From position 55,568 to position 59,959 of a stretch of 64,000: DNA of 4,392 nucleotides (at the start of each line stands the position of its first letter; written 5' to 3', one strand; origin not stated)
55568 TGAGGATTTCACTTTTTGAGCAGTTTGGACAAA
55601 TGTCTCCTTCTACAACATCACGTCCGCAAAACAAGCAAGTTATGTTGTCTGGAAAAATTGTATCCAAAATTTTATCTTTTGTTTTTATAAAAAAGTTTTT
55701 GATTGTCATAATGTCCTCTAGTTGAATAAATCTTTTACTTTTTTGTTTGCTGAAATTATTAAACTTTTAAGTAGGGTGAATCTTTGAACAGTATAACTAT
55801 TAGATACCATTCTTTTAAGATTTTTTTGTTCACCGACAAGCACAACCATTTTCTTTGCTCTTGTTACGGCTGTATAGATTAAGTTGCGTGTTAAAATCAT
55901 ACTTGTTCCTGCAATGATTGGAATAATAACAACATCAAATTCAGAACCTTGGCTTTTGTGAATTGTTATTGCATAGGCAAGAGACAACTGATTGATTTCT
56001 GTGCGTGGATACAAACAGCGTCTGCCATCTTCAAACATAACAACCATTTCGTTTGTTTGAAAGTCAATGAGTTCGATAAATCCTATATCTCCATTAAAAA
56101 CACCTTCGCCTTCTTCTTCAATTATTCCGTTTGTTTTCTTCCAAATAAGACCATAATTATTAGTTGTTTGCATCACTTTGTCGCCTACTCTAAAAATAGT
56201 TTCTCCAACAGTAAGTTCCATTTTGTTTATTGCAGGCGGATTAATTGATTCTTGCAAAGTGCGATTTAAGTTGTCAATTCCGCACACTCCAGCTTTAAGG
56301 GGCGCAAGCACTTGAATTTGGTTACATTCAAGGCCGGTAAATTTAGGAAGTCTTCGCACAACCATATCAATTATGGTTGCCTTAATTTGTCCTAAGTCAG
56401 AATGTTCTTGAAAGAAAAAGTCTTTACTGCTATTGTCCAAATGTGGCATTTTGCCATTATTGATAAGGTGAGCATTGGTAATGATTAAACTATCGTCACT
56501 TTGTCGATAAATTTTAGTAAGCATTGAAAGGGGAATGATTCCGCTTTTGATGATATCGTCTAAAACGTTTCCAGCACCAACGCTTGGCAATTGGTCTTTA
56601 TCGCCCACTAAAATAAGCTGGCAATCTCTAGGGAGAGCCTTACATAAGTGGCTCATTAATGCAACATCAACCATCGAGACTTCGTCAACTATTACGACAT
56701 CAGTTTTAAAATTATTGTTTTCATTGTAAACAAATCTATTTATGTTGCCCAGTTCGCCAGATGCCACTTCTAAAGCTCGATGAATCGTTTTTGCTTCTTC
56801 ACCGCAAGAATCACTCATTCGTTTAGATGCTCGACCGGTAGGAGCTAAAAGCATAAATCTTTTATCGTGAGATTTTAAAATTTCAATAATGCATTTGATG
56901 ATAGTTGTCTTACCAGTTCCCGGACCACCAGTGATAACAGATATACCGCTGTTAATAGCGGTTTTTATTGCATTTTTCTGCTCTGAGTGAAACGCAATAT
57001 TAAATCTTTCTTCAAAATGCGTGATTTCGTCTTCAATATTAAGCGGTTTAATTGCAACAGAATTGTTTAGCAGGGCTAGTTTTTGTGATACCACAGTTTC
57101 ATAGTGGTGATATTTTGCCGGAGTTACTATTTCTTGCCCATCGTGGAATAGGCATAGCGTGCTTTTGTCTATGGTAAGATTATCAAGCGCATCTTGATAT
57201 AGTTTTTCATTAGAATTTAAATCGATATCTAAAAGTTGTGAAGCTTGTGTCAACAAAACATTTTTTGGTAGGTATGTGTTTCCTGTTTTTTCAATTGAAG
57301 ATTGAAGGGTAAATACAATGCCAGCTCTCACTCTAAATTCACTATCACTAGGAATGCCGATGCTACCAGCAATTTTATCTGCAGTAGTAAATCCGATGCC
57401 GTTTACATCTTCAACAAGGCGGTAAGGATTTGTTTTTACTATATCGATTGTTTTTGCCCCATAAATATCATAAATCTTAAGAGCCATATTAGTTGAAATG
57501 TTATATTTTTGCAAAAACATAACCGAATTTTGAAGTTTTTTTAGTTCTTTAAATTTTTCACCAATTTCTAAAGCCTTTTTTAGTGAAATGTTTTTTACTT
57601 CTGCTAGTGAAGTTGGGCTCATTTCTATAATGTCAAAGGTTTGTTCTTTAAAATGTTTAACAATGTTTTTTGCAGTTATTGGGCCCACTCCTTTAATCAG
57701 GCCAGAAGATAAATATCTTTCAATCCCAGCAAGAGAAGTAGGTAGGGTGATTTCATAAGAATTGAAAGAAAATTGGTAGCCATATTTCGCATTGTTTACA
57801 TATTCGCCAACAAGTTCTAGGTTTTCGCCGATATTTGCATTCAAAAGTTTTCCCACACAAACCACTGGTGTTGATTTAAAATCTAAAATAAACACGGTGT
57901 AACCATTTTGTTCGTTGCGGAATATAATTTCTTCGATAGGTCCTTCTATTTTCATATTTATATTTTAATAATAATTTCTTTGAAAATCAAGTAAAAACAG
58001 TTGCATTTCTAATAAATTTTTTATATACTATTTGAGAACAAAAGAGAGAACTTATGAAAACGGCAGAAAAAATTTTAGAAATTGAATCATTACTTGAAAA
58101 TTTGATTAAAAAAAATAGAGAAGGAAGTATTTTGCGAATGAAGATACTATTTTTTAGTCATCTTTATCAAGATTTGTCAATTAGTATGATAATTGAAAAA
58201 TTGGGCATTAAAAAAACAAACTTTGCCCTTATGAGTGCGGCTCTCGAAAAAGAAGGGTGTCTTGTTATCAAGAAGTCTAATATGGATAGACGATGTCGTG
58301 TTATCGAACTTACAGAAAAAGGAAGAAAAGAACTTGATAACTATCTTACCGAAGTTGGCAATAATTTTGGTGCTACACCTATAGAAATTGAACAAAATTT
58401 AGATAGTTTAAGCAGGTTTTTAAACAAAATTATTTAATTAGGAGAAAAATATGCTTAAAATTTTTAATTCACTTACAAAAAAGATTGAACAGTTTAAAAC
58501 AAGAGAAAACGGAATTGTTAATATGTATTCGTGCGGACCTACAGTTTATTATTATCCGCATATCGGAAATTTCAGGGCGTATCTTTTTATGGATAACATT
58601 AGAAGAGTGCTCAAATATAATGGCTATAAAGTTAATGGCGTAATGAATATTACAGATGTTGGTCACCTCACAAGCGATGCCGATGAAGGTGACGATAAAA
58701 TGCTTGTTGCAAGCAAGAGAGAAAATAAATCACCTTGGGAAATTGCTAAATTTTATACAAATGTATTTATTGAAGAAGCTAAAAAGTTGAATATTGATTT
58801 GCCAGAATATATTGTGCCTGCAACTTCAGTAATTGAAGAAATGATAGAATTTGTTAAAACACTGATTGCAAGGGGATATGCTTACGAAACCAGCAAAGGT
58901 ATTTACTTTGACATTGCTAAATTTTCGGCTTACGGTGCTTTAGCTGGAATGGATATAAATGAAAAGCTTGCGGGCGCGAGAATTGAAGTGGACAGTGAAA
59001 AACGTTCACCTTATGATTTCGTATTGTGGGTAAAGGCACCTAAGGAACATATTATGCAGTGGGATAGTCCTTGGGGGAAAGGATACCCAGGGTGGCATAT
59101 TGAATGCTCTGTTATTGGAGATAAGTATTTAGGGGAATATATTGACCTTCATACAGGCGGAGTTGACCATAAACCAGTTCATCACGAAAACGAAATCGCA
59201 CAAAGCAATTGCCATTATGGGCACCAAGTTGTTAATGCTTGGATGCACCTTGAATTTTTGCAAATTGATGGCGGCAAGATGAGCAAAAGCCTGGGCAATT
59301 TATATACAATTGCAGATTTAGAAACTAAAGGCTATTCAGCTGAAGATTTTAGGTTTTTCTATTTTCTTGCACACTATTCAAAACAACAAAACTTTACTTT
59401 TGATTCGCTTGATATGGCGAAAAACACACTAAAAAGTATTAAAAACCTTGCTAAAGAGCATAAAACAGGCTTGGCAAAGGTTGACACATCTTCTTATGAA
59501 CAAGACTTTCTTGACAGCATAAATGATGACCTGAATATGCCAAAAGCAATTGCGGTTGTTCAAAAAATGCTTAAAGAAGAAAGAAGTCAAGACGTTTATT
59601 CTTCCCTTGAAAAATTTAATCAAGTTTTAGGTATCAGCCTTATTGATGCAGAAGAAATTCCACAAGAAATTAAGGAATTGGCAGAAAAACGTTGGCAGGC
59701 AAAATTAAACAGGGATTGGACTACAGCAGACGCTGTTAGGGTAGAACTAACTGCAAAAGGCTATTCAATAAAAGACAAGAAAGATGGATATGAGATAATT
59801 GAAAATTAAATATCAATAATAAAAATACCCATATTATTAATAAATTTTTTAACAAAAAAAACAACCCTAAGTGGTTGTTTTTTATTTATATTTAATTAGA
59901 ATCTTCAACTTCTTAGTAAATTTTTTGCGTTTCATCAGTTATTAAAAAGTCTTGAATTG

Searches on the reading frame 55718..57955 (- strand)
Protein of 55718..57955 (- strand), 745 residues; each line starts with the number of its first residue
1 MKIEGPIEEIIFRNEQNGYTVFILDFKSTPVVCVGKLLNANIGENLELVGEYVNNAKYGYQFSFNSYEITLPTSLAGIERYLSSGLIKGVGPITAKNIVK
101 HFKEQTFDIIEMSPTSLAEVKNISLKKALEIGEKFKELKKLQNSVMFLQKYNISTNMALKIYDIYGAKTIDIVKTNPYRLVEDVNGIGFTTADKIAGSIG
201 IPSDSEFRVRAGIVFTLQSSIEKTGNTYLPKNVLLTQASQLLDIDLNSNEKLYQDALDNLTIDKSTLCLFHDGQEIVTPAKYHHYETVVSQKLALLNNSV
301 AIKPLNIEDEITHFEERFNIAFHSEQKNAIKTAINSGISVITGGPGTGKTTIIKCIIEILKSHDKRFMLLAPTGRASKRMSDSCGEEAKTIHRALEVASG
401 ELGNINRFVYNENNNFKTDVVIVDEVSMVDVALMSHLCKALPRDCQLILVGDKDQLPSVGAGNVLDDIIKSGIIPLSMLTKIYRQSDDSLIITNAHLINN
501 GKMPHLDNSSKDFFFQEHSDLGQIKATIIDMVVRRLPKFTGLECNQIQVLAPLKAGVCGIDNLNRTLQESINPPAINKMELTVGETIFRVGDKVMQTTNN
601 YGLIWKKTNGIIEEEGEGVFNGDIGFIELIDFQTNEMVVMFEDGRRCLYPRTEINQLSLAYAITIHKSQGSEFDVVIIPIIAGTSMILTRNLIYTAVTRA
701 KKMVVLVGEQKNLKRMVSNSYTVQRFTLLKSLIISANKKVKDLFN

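Call 72: search_protein_families(library=pfam, proteins=[window:55718-57955:-], max_evalue=0.001)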
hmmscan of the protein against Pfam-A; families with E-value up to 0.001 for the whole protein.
window:55718-57955:- (745 aa): 20 families
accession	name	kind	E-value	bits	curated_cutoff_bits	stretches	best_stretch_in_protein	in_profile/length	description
PF13245.12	AAA_19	-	9.2e-45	152.6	25.1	1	326-460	1-133/134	AAA domain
PF13604.12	AAA_30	-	2.3e-41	142.1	27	1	323-508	3-179/191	AAA domain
PF14490.11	HHH_RecD2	-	1.9e-37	127.5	27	1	139-228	3-92/92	ATP-dependent RecD2 DNA helicase HHH domain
PF18335.7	SH3_13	-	5.4e-21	74.6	41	1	563-641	1-65/65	ATP-dependent RecD-like DNA helicase SH3 domain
PF23139.1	OB_YrrC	-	2.3e-20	72.7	27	1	2-72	3-76/76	ATP-dependent DNA helicase YrrC, OB-fold domain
PF13538.12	UvrD_C_2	-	1.6e-18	66.8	27.4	1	659-707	1-52/52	UvrD-like helicase C-terminal domain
PF01443.25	Viral_helicase1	-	1.3e-11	45.2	21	2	340-459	2-100/228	Viral superfamily 1 RNA helicase core domain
PF13086.12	AAA_11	-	2.3e-11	44.4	27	1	323-374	3-62/257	AAA domain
PF14520.12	HHH_5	-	1.1e-07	32.7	27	1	87-131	7-51/57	Helix-hairpin-helix domain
PF05970.20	PIF1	-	4.5e-07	30.1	25.9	1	324-440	4-125/223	PIF1-like helicase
PF02689.20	Herpes_Helicase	-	2.7e-06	26.1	27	0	622-723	693-791/808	Helicase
PF13401.12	AAA_22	-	7.7e-06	26.7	27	1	336-453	5-124/130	AAA domain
PF09848.15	SLFN-g3_helicase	-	3.7e-05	23.6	24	0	338-425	3-87/354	Schlafen group 3, DNA/RNA helicase domain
PF05127.21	NAT10_TcmA_helicase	-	5.3e-05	23.6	22.7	1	340-441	1-113/176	RNA cytidine acetyltransferase NAT10/TcmA, helicase domain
PF00004.35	AAA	-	0.00023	22.1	21.2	0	341-426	3-66/131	ATPase family associated with various cellular activities (AAA)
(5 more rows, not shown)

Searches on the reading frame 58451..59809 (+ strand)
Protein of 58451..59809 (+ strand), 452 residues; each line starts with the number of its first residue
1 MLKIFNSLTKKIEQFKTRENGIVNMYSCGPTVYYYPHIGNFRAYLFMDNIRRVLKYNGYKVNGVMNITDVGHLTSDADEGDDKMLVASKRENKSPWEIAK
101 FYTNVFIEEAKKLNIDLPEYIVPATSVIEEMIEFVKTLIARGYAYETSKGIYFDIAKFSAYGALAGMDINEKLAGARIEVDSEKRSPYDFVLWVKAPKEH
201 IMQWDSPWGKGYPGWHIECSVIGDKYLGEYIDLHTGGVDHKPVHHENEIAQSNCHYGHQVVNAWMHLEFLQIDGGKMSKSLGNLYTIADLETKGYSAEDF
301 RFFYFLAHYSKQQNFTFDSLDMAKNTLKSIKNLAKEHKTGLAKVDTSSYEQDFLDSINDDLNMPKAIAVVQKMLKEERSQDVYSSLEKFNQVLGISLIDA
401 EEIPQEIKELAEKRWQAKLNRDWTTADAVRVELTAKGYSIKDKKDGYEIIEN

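Call 72: search_protein_families(library=pfam, proteins=[window:58451-59809:+], max_evalue=0.001)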
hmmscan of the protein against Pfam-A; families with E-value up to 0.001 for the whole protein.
window:58451-59809:+ (452 aa): 5 families
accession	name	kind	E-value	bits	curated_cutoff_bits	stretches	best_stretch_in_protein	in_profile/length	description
PF01406.26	tRNA-synt_1e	-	1.6e-92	310.6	27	1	15-324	2-300/301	tRNA synthetases class I (C) catalytic domain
PF09334.17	tRNA-synt_1g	-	5e-11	42.4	20.1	2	259-325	310-374/391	tRNA synthetases class I (M)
PF01921.24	tRNA-synt_1f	-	1.1e-06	28.3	27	0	265-335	270-340/360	tRNA synthetases class I (K)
PF00133.28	tRNA-synt_1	-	0.00013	21.3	22.7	0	272-315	371-413/414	tRNA synthetases class I (I, L, M and V)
PF09190.17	DALR_2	-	0.00054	20.9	22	0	353-378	2-27/57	DALR domain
